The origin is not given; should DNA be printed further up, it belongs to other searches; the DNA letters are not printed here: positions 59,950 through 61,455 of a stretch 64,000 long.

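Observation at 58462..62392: Ferredoxin + CYP153 P450 apparently co-operonic with a periplasmic TTQ amine dehydrogenase (mauB-mauD-mauA homologues)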

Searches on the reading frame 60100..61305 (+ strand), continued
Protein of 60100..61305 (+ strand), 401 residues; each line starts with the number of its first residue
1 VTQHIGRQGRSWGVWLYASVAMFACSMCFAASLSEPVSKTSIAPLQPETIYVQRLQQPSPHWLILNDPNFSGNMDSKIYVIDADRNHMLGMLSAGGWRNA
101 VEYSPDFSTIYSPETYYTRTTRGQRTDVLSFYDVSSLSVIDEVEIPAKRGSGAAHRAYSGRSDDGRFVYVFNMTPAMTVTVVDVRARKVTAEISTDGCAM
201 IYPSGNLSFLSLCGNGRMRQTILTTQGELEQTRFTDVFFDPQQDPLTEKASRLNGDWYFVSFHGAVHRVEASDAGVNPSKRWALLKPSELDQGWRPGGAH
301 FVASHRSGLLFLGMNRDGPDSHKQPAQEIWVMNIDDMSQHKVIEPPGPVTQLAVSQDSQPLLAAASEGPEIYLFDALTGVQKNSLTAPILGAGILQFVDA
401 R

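Call 32: search_solved_structures(query=window:60100-61305:+, max_evalue=0.001)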
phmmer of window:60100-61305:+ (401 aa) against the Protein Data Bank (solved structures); distinct sequences matched with E-value up to 0.001: 14.
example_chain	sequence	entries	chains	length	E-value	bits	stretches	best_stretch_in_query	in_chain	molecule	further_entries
2hkm_A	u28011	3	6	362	3.5e-40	141.5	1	58-376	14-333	Aromatic amine dehydrogenase | Aromatic amine dehydrogenase, large subunit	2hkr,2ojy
2i0s_A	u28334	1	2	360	3.5e-40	141.5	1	58-376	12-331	Aromatic amine dehydrogenase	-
2q7q_A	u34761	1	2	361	3.5e-40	141.5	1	58-376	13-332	Aralkylamine dehydrogenase heavy chain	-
2agl_A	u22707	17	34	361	3.5e-40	141.5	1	58-376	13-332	Aromatic amine dehydrogenase | Aromatic amine dehydrogenase; chain A, B | AROMATIC AMINE DEHYDROGENASE ALPHA SUBUNIT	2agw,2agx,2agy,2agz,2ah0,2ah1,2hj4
2h3x_A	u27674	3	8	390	3.9e-40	141.3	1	57-376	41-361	Aromatic Amine Dehydrogenase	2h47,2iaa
2hxc_A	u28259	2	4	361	6.5e-40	140.6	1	58-376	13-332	Aromatic amine dehydrogenase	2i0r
1mg2_A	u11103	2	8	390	2.4e-29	105.8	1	54-386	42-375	Methylamine dehydrogenase, heavy chain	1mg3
4y5r_D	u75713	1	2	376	4.1e-29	105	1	55-386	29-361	Methylamine dehydrogenase heavy chain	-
3pxw_D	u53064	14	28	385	4.4e-29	104.9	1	55-386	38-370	Methylamine dehydrogenase heavy chain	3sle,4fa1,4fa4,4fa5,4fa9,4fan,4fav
2gc4_A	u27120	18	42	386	4.4e-29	104.9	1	55-386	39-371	Methylamine dehydrogenase heavy chain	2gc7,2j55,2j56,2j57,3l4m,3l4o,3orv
2bbk_H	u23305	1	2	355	5.4e-29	104.6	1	58-386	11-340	METHYLAMINE DEHYDROGENASE (HEAVY SUBUNIT)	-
2mta_H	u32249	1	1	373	5.9e-29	104.5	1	55-386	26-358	METHYLAMINE DEHYDROGENASE (HEAVY SUBUNIT)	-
3c75_H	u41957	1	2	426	1.9e-24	89.7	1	57-386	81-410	Methylamine dehydrogenase heavy chain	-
1mae_H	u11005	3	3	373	2.8e-11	46.3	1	79-387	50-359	METHYLAMINE DEHYDROGENASE (HEAVY SUBUNIT)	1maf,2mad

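Call 44: search_solved_structures(query=L031:8619-9839:-, max_evalue=1e-40)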
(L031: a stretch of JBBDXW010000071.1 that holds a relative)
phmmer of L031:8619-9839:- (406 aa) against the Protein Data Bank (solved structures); distinct sequences matched with E-value up to 1e-40: 154 (the best 60 are shown).
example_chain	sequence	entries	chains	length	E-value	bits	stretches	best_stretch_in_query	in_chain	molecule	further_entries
3ejb_B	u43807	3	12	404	6.7e-69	236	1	18-405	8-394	Biotin biosynthesis cytochrome P450-like enzyme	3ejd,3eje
8yhn_A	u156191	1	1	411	2.5e-68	234.1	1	10-403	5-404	Cytochrome P450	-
3r9b_A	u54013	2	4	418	9.8e-67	228.8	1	22-404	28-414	CYTOCHROME P450 164A2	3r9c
5cje_A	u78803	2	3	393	5.4e-65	223.1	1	20-401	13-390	Cytochrome P450 hydroxylase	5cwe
8vxi_A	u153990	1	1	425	1.2e-63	218.6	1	40-402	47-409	CYP125MRCA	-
8gue_A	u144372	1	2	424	2.3e-63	217.7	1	12-386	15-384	Cytochrome P450 monooxygenase PikC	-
7xbm_A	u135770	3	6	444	2.3e-63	217.7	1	12-386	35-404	Cytochrome P450 monooxygenase PikC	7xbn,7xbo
2whw_A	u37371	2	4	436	3.5e-63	217.1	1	12-386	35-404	CYTOCHROME P450 MONOOXYGENASE | CYTOCHROME P450 HYDROXYLASE PIKC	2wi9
2vz7_A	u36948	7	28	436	3.5e-63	217.1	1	12-386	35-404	CYTOCHROME P450 MONOOXYGENASE | CYTOCHROME P450 HYDROXYLASE PIKC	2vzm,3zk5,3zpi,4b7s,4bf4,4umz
2bvj_A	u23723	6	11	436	4.2e-63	216.9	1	12-386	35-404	CYTOCHROME P450 MONOOXYGENASE | CYTOCHROME P450 HYDROXYLASE PIKC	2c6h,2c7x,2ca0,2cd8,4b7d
8vxg_A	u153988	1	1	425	1.5e-62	215.1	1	40-402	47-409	CYP125MRCA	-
8w6z_A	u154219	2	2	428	1.3e-61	211.9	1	12-401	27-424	Cytochrome P450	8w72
5l90_A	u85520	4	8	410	1.8e-61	211.5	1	23-380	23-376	Cytochrome P450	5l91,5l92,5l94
7wex_A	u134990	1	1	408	2.9e-61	210.8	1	20-402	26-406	Cytochrome P450 hydroxylase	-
4rm4_A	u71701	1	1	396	4.9e-61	210.1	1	24-381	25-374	Cytochrome P450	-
4yzr_A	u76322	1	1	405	1.8e-59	204.9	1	88-404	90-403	Polyketide biosynthesis cytochrome P450 PksS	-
1jip_A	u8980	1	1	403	1.2e-58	202.3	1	17-403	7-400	CYTOCHROME P450 107A1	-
1egy_A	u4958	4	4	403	1.4e-58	202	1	17-403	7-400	CYTOCHROME P450ERYF | CYTOCHROME P450 107A1 | CYTOCHROME P450 ERYF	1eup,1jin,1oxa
1jio_A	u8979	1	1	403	1.7e-58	201.8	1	17-403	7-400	CYTOCHROME P450 107A1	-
7y9o_A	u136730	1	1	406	8.9e-58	199.3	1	24-379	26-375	Cytochrome P450 monooxygenase YjiB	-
7y97_A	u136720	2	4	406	1.3e-57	198.8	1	24-379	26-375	Cytochrome P450 monooxygenase YjiB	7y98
6gk5_A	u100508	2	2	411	2e-55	191.6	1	50-381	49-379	Cytochrome P450 CYP267B1 protein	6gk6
4z5p_A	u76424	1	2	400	1.5e-54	188.8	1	26-401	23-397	Cytochrome P450 hydroxylase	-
4e2p_A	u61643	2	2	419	2.3e-54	188.1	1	48-384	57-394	Cytochrome P450 107B1 (P450CVIIB1)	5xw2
2z3t_A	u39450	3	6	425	4e-54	187.3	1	22-380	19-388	Cytochrome P450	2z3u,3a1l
5ofq_A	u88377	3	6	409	4.8e-54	187.1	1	25-376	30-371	Cytochrome P450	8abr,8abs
5vws_A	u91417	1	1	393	4.8e-54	187.1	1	25-381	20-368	Cytochrome P450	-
8g35_A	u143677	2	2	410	1.5e-53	185.4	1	4-403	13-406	Cytochrome P450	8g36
2xkr_A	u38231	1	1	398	2.3e-53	184.8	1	28-399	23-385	PUTATIVE CYTOCHROME P450 142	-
7sh5_A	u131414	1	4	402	4.3e-53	183.9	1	28-394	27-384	Cytochrome P450 142A3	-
7smz_A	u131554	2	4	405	4.7e-53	183.8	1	28-394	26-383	Cytochrome P450 142A3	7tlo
7tnf_A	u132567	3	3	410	5.3e-53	183.6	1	4-403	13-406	Cytochrome P450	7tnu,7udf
4dnz_A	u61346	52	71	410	5.3e-53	183.6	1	4-403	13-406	Cytochrome P450 | CYP199A4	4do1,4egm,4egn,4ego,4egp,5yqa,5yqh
9dxw_A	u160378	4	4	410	7.3e-53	183.2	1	4-403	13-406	Cytochrome P450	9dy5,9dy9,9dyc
8hgc_A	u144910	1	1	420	7.8e-53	183.1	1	4-403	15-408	Cytochrome P450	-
8ws4_A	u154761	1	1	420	7.9e-53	183.1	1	4-403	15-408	Cytochrome P450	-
5kdb_A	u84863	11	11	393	1.2e-52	182.4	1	14-403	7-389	Cytochrome P450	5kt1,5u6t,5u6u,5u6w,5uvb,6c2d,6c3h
6gmf_A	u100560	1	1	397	1.3e-52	182.4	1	14-381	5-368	Putative cytochrome P450 hydroxylase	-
7n60_A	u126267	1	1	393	1.9e-52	181.8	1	14-403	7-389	Cytochrome P450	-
8hgb_A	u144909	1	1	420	1.9e-52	181.8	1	4-403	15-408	Cytochrome P450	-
5kdy_A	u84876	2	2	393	2.3e-52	181.5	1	14-403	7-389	Cytochrome P450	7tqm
8vf0_A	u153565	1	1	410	3.7e-52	180.9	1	4-403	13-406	Cytochrome P450 enzyme (CYP199A4)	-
7reh_A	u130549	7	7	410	3.7e-52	180.9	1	4-403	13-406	Cytochrome P450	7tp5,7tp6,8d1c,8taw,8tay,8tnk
8gly_A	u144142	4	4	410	3.7e-52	180.9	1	4-403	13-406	Cytochrome P450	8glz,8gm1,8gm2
9dwr_A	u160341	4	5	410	5.1e-52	180.4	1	4-403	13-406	Cytochrome P450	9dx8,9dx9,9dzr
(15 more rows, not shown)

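Call 45: search_protein_families(library=pfam, proteins=[L031:8016-8498:+, L036:16968-17951:+, L036:19321-19824:-, L031:11616-12467:+, L031:13572-14057:-, L031:14054-15388:-, L033:16295-17545:-, L033:17476-19092:-, L037:17946-18758:+, L033:4398-4826:-], max_evalue=0.001)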
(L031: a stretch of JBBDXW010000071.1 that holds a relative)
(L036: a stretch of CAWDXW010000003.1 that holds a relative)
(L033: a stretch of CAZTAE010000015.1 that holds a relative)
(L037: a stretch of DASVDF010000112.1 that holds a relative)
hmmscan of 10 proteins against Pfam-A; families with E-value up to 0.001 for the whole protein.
L031:8016-8498:+ (160 aa): 4 families
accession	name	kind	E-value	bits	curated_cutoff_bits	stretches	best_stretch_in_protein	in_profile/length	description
PF01047.28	MarR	-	2.4e-12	47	24.6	1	48-105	1-58/59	MarR family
PF12802.13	MarR_2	-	2.8e-10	40.7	27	1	47-105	2-61/61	MarR family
PF01978.25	TrmB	-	0.00031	21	25.6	1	44-98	2-56/68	Sugar-specific transcriptional regulator TrmB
PF09339.16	HTH_IclR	-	0.00033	20.8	22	1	54-97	7-51/52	IclR helix-turn-helix domain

L036:16968-17951:+ (327 aa): 4 families
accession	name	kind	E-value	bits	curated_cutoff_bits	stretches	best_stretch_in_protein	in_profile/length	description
PF12697.13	Abhydrolase_6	-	8.2e-13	49.9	26.3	1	91-318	1-216/217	Alpha/beta hydrolase family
PF00561.26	Abhydrolase_1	-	1.6e-10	41.5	25.8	1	90-230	2-144/245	alpha/beta hydrolase fold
PF12146.15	Hydrolase_4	-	3.9e-05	23.5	27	1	89-192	5-114/239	Serine aminopeptidase, S33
PF00975.26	Thioesterase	-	0.00011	22.9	26.4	1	90-172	2-85/226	Thioesterase domain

L036:19321-19824:- (167 aa): 0 families

L031:11616-12467:+ (283 aa): 2 families
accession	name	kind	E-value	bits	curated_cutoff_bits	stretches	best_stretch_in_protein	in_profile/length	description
PF00578.27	AhpC-TSA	-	7.2e-07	29.6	26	1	129-243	1-122/124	AhpC/TSA family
PF13098.12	Thioredoxin_2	-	1.2e-05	26.1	27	1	152-254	2-100/104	Thioredoxin-like domain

L031:13572-14057:- (161 aa): 2 families
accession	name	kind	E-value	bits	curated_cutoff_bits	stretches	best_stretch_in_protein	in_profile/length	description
PF00866.24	Ring_hydroxyl_B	-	1.1e-26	94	27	1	16-150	1-140/144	Ring hydroxylating beta subunit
PF13577.12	SnoaL_4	-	2.6e-11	44.1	24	1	9-141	8-123/126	SnoaL-like domain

L031:14054-15388:- (444 aa): 2 families
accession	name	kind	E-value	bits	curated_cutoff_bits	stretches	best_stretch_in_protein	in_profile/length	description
PF00355.32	Rieske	-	6.1e-15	55.4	20.3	1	40-119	2-79/88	Rieske [2Fe-2S] domain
PF00848.25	Ring_hydroxyl_A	-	3.2e-09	37.4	24.9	1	194-391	11-182/208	Ring hydroxylating alpha subunit (catalytic domain)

L033:16295-17545:- (416 aa): 1 family
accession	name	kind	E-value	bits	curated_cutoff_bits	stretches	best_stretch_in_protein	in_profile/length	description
PF22691.2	Thiolase_C_1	-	5.4e-32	111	28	1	285-398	22-133/144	Thiolase C-terminal domain-like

L033:17476-19092:- (538 aa): 2 families
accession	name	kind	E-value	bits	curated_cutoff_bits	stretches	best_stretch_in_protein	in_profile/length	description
PF00501.34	AMP-binding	-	4.5e-57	194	29.9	1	21-377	8-383/384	AMP-binding enzyme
PF13193.12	AMP-binding_C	-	1.2e-18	68.2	24.5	1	428-504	1-76/76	AMP-binding enzyme C-terminal domain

L037:17946-18758:+ (270 aa): 4 families
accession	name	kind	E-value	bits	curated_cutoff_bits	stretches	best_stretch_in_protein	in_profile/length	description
PF13561.12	adh_short_C2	-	9.3e-59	199.3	27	1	14-246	1-233/236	Enoyl-(Acyl carrier protein) reductase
PF00106.31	adh_short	-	1.5e-48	165.3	26.6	1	8-196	1-188/195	short chain dehydrogenase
PF08659.16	KR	-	1.1e-13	51.9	22.6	1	11-170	4-162/180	KR domain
PF01370.27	Epimerase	-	4.4e-06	26.7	20.9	1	11-144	2-116/240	NAD dependent epimerase/dehydratase family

L033:4398-4826:- (142 aa): 1 family
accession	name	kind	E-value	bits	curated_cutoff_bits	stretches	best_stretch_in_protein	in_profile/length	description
PF02962.20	CHMI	-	1e-39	136.2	26.5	1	11-132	1-122/124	5-carboxymethyl-2-hydroxymuconate isomerase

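Call 52: search_protein_families(library=ncbifam, proteins=[L016:14264-14767:+, L016:14826-15425:+, L031:8619-9839:-, L029:12757-13260:+, L036:16968-17951:+], max_evalue=0.001)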
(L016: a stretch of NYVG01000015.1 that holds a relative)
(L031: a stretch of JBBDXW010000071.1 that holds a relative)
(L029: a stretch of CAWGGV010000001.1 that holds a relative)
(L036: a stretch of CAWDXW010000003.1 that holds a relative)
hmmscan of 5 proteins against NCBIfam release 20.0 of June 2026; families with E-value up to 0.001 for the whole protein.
L016:14264-14767:+ (167 aa): 0 families

L016:14826-15425:+ (199 aa): 1 family
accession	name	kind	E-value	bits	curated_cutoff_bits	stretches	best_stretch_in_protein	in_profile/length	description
TIGR02661.1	MauD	equivalog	2.5e-44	151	188.6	1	7-194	1-189/189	methylamine dehydrogenase accessory protein MauD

L031:8619-9839:- (406 aa): 9 families
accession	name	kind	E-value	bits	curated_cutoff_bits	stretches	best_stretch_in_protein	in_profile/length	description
TIGR04515.1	P450_rel_GT_act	subfamily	2.6e-56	191.7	343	1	23-393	31-375/386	P450-derived glycosyltransferase activator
NF041177.1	Cyp119_Thmprot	equivalog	1.1e-51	175.8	680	1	26-379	2-342/368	cytochrome P450 Cyp119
TIGR04538.1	P450_cycloAA_1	subfamily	5.5e-45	153.9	500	1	17-381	3-370/395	cytochrome P450, cyclodipeptide synthase-associated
NF045816.1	PentlenlactSyn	equivalog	5.6e-44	150.4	700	1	96-401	90-393/396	pentalenolactone synthase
TIGR04458.1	CYP450_TxtE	equivalog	1.2e-37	129.5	500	1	21-404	9-402/403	4-nitrotryptophan synthase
NF041802.1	P450_SolI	exception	6.2e-37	127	850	1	89-404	109-422/424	solanimycin biosynthesis cytochrome P450 SolI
NF050147.1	aminopyruv_ApyO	equivalog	8.1e-16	57.7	525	1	95-377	86-393/444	RiPP biosynthesis cytochrome P450 ApyO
NF045812.1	PentlenOxigase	equivalog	1.5e-12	47.1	800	1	193-377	198-409/444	pentalenene oxygenase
NF051859.1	AlbFlvMonOxTrpSyn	equivalog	1.5e-09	36.9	700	0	282-342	323-383/457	bifunctional albaflavenone monooxygenase/terpene synthase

L029:12757-13260:+ (167 aa): 0 families

L036:16968-17951:+ (327 aa): 12 families
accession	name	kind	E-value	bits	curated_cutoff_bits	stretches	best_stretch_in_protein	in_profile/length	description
NF011457.0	PRK14875.1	equivalog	3.7e-14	52.5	307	1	79-172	123-217/372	acetoin dehydrogenase dihydrolipoyllysine-residue acetyltransferase subunit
TIGR03695.1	menH_SHCHC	equivalog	8.1e-10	38.5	208.55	1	89-172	3-90/252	2-succinyl-6-hydroxy-2,4-cyclohexadiene-1-carboxylate synthase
TIGR03056.1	bchO_mg_che_rel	equivalog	7.3e-09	35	172.55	1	73-186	11-127/278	alpha/beta fold hydrolase BchO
NF008340.0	PRK11126.1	equivalog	8.3e-09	35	261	1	86-183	12-108/255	2-succinyl-6-hydroxy-2,4-cyclohexadiene-1-carboxylate synthase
NF051487.1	bifunc_PcaCD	exception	1.2e-08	34.5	430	1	65-171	148-256/413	bifunctional 4-carboxymuconolactone decarboxylase/3-oxoadipate enol-lactonase PcaCD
TIGR02427.1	protocat_pcaD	equivalog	8.4e-08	31.9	255.85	1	85-172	10-98/251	3-oxoadipate enol-lactonase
TIGR01738.1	bioH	equivalog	4.6e-07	29.7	206.95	1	85-172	1-84/245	pimeloyl-ACP methyl ester esterase BioH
TIGR03611.1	RutD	equivalog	1.1e-06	28.2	238.5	1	86-218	11-141/258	pyrimidine utilization protein D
NF050089.1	i_nPHAscl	equivalog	3.5e-06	26.3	300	1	84-172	14-103/288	intracellular short-chain-length polyhydroxyalkanoate depolymerase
NF007674.0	PRK10349.1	equivalog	1.5e-05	24.8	449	1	79-168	4-89/256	pimeloyl-ACP methyl ester esterase BioH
NF007954.0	PRK10673.1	equivalog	0.00013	21.4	399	0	88-171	16-99/255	esterase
NF002938.0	PRK03592.1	equivalog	0.00068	19.1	241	1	79-172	22-115/298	haloalkane dehalogenase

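Call 63: find_encoding_contigs(protein=P0153, flank=6000, max_places=3)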
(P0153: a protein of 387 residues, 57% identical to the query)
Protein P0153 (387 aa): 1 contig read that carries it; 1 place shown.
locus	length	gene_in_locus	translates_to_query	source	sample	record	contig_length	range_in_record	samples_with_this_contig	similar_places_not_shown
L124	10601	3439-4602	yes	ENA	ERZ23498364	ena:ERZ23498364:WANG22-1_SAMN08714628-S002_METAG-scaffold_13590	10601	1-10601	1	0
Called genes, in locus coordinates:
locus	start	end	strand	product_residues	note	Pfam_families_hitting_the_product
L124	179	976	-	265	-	PF00378:ECH_1, PF16113:ECH_2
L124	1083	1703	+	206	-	PF00440:TetR_N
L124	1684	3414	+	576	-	PF00144:Beta-lactamase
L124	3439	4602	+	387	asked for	PF06433:Me-amine-dh_H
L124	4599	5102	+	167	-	PF02975:Me-amine-dh_L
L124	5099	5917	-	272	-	PF12911:OppC_N (weak), PF00528:BPD_transp_1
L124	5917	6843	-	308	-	PF19300:BPD_transp_1_N (faint), PF00528:BPD_transp_1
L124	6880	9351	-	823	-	PF00999:Na_H_Exchanger, PF00027:cNMP_binding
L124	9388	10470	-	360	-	PF02958:EcKL, PF01636:APH, PF07914:DUF1679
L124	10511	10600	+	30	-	?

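Call 64: find_encoding_contigs(protein=P0168, flank=6000, max_places=3)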
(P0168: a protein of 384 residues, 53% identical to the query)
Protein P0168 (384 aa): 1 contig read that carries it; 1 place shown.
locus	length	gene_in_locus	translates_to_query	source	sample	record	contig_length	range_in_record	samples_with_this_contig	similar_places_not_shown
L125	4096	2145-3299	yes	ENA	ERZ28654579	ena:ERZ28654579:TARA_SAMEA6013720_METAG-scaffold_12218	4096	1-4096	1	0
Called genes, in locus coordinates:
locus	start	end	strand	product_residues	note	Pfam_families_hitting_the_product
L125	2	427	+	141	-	?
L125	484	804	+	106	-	PF00111:Fer2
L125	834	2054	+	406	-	PF00067:p450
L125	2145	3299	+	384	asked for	PF06433:Me-amine-dh_H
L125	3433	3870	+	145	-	-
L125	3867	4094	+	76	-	?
